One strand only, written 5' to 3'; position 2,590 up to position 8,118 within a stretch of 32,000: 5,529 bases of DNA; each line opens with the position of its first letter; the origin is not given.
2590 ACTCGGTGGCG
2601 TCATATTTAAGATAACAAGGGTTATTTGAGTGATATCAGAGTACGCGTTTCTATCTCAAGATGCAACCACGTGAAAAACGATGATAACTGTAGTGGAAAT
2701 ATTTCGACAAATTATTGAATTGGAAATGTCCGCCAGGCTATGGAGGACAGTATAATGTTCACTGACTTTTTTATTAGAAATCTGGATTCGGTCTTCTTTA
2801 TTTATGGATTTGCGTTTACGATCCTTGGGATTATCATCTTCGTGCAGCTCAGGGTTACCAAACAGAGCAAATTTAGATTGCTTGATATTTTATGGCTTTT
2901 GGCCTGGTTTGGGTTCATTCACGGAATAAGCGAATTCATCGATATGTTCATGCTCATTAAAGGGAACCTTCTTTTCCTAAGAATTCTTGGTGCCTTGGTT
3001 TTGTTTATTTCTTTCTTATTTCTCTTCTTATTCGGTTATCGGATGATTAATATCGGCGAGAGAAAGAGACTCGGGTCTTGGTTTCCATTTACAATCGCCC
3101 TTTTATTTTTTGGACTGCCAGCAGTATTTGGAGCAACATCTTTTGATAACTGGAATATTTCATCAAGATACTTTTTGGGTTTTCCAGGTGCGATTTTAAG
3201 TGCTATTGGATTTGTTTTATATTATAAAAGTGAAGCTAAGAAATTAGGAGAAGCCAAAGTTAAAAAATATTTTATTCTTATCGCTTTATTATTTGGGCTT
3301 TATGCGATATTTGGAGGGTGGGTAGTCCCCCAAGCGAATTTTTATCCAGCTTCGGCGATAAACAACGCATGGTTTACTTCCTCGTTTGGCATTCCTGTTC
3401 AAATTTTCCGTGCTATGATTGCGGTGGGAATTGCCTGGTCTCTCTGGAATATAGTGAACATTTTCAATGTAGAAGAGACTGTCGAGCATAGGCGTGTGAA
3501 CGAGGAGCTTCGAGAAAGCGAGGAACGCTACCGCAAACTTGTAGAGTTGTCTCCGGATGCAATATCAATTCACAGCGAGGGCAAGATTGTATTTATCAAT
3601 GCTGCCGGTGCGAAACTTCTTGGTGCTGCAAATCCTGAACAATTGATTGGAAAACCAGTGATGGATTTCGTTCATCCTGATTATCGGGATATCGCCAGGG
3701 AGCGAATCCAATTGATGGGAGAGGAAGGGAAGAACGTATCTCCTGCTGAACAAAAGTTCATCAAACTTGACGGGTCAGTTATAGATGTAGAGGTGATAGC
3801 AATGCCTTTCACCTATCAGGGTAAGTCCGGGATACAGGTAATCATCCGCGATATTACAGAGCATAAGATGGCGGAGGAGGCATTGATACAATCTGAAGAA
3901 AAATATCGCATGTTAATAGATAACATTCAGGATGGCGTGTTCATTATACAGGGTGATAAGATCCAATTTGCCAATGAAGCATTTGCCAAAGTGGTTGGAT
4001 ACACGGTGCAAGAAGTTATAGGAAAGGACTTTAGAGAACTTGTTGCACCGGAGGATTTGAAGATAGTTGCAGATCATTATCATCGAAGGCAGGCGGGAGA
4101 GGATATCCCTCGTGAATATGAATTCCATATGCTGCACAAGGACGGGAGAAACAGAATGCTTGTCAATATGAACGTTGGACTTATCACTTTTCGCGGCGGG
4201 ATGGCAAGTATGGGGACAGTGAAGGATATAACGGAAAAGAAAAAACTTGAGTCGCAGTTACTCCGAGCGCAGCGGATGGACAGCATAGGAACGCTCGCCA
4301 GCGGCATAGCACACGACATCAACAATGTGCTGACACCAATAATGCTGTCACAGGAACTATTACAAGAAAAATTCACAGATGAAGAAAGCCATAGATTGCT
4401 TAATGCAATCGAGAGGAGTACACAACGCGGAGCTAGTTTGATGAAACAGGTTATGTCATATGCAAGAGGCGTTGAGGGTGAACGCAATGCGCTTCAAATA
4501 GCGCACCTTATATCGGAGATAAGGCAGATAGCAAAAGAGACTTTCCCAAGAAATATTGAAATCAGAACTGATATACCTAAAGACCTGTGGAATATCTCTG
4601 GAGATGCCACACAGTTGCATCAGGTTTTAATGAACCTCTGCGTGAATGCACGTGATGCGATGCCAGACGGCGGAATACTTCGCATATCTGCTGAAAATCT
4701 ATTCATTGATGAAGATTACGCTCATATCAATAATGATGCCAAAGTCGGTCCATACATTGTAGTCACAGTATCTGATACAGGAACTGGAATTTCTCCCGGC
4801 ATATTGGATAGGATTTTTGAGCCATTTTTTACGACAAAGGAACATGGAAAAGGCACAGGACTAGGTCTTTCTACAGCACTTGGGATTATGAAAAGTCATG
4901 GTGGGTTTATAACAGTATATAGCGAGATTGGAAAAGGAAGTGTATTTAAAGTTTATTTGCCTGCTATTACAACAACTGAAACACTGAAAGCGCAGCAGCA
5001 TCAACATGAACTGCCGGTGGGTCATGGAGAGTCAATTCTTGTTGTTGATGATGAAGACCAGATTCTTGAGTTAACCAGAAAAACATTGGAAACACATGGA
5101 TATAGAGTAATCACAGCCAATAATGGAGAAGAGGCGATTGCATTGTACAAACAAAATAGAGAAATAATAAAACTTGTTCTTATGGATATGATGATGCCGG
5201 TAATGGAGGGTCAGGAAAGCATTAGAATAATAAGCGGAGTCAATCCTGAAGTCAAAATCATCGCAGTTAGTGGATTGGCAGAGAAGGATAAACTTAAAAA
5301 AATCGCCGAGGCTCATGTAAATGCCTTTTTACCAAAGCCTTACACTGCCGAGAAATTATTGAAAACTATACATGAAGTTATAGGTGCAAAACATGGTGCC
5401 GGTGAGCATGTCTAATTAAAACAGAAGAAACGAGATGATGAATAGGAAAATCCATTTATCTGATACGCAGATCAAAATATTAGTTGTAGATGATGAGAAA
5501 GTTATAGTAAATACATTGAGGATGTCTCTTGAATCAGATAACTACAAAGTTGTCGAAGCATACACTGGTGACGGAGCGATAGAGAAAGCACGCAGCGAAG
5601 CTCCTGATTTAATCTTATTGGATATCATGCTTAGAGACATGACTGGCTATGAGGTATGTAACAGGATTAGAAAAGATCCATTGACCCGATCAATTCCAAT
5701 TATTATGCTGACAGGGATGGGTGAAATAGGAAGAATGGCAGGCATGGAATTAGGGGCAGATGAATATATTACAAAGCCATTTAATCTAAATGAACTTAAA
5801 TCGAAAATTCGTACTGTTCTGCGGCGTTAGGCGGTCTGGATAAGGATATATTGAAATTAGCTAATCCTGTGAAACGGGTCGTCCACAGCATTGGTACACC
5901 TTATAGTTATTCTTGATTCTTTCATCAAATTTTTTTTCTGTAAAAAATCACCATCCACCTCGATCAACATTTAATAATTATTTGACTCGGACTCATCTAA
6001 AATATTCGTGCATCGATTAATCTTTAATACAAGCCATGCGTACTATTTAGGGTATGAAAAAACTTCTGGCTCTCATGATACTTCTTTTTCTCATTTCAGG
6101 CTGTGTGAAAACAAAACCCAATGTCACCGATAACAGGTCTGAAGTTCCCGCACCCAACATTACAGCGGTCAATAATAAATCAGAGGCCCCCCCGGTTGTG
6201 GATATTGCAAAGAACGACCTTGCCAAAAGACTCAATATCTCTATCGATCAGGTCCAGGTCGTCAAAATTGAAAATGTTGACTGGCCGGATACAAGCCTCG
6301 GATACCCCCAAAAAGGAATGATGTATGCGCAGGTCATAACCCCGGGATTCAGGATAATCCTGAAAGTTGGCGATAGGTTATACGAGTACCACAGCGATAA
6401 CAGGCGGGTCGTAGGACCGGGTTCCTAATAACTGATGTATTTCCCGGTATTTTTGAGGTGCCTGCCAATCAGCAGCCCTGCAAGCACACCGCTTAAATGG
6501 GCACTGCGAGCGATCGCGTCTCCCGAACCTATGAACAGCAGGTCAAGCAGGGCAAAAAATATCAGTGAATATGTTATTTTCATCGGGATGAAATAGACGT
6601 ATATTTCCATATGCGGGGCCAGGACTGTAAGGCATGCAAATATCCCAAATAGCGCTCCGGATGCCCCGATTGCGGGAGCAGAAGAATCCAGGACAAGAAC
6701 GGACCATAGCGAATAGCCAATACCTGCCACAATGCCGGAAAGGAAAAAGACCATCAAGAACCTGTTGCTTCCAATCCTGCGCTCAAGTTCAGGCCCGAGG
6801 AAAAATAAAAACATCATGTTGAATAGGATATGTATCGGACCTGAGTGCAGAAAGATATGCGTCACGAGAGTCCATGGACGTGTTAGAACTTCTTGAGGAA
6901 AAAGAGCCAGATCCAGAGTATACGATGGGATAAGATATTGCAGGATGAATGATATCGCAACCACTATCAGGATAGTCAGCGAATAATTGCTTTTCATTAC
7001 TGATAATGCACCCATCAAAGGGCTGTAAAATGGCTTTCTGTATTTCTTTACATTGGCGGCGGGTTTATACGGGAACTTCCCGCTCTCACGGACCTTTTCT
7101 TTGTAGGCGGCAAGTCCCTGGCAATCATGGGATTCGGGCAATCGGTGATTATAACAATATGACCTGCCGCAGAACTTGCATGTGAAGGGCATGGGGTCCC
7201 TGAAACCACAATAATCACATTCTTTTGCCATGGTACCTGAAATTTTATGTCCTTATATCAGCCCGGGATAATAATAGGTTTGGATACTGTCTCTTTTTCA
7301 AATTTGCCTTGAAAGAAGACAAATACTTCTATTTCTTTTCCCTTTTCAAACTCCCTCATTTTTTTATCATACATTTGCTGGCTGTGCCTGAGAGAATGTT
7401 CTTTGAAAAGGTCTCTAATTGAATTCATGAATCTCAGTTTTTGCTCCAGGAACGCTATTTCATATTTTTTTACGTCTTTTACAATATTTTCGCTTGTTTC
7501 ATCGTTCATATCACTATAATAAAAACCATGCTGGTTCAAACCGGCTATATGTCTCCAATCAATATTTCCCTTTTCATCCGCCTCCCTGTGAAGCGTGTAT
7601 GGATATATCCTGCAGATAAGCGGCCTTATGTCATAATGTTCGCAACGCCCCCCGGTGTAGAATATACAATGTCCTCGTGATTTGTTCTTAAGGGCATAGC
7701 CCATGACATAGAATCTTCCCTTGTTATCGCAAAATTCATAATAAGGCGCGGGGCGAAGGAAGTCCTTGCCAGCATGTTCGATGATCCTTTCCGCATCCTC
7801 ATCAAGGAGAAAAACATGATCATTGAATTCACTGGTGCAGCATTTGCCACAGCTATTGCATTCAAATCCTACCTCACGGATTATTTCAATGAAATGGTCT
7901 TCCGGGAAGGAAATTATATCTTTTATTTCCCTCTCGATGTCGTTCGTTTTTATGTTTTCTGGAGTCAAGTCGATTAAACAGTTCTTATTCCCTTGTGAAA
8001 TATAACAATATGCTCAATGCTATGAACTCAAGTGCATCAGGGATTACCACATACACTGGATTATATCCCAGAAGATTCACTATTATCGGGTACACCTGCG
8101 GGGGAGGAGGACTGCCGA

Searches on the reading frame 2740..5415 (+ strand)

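Call 47: search_protein_families(library=pfam, proteins=[window:2740-5415:+], max_evalue=0.0001)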
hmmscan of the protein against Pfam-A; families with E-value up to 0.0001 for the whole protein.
window:2740-5415:+ (891 aa): 9 families
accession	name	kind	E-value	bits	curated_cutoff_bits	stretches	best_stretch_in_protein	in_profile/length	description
PF00989.32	PAS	-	2.1e-29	102.3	22.6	2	262-372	1-113/113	PAS fold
PF13426.13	PAS_9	-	4.8e-28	97.9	27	2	273-374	2-103/103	PAS domain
PF00072.30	Response_reg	-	4.6e-23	81.9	30.2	1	766-877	1-110/111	Response regulator receiver domain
PF02518.31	HATPase_c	-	6.5e-22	78.5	26.4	1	621-742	1-109/111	Histidine kinase-, DNA gyrase B-, and HSP90-like ATPase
PF13188.13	PAS_8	-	1.2e-19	69.8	21.8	2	387-436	1-52/65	PAS domain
PF08447.18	PAS_3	-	9.7e-17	61.5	25.6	2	410-472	3-66/89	PAS fold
PF08448.16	PAS_4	-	1.7e-13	51.2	23.1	1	271-375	4-108/110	PAS fold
PF00512.31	HisKA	-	2.2e-09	37.7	26.9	1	517-577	3-63/66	His Kinase A (phospho-acceptor) domain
PF24820.1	Diguanyl_cycl_sensor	-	1.9e-07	31.4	28.1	0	275-352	10-91/109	Diguanylate cyclase-like sensor domain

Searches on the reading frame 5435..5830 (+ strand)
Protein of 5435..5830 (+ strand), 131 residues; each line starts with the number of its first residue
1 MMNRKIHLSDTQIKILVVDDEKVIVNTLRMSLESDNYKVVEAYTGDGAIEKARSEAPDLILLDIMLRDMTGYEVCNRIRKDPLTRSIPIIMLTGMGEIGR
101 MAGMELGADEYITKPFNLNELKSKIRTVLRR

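Call 79: search_protein_families(library=pfam, proteins=[window:5435-5830:+], max_evalue=0.001)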
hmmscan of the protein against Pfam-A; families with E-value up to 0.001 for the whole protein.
window:5435-5830:+ (131 aa): 1 family
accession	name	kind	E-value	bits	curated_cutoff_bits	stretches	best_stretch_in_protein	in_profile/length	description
PF00072.30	Response_reg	-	2e-28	99.2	30.2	1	15-126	1-111/111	Response regulator receiver domain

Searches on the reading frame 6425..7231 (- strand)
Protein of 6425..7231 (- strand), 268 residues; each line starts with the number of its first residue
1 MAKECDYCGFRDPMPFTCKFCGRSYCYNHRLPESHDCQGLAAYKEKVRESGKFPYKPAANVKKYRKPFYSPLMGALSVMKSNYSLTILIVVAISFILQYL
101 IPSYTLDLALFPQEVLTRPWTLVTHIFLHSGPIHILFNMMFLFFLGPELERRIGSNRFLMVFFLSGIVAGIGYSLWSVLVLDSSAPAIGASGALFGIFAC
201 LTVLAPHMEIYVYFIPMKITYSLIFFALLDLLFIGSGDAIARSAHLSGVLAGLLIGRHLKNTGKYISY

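Call 47: search_protein_families(library=pfam, proteins=[window:6425-7231:-], max_evalue=0.0001)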
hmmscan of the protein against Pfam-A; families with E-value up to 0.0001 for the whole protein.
window:6425-7231:- (268 aa): 3 families
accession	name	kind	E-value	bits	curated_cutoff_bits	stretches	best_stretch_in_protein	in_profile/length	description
PF01694.28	Rhomboid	-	1.4e-32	113.3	22.6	1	118-257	3-138/143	Rhomboid domain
PF01428.23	zf-AN1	-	5e-11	43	27.9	1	5-41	1-39/40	AN1-like Zinc finger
PF08551.15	DUF1751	-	2.7e-06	28.3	22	1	112-179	1-68/99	Eukaryotic integral membrane protein (DUF1751)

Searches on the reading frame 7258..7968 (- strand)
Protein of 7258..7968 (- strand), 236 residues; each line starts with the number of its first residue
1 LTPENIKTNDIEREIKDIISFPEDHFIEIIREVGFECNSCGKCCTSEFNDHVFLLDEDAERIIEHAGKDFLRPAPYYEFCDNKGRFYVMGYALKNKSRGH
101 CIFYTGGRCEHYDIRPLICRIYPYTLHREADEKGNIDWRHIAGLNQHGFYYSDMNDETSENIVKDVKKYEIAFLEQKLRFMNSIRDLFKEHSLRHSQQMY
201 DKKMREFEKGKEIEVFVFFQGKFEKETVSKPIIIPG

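Call 79: search_protein_families(library=pfam, proteins=[window:7258-7968:-], max_evalue=0.001)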
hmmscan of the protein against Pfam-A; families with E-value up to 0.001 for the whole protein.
window:7258-7968:- (236 aa): 1 family
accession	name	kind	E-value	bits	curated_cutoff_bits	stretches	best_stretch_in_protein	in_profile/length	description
PF03692.20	CxxCxxCC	-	6.2e-11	43.3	23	1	36-129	1-73/85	Putative zinc- or iron-chelating domain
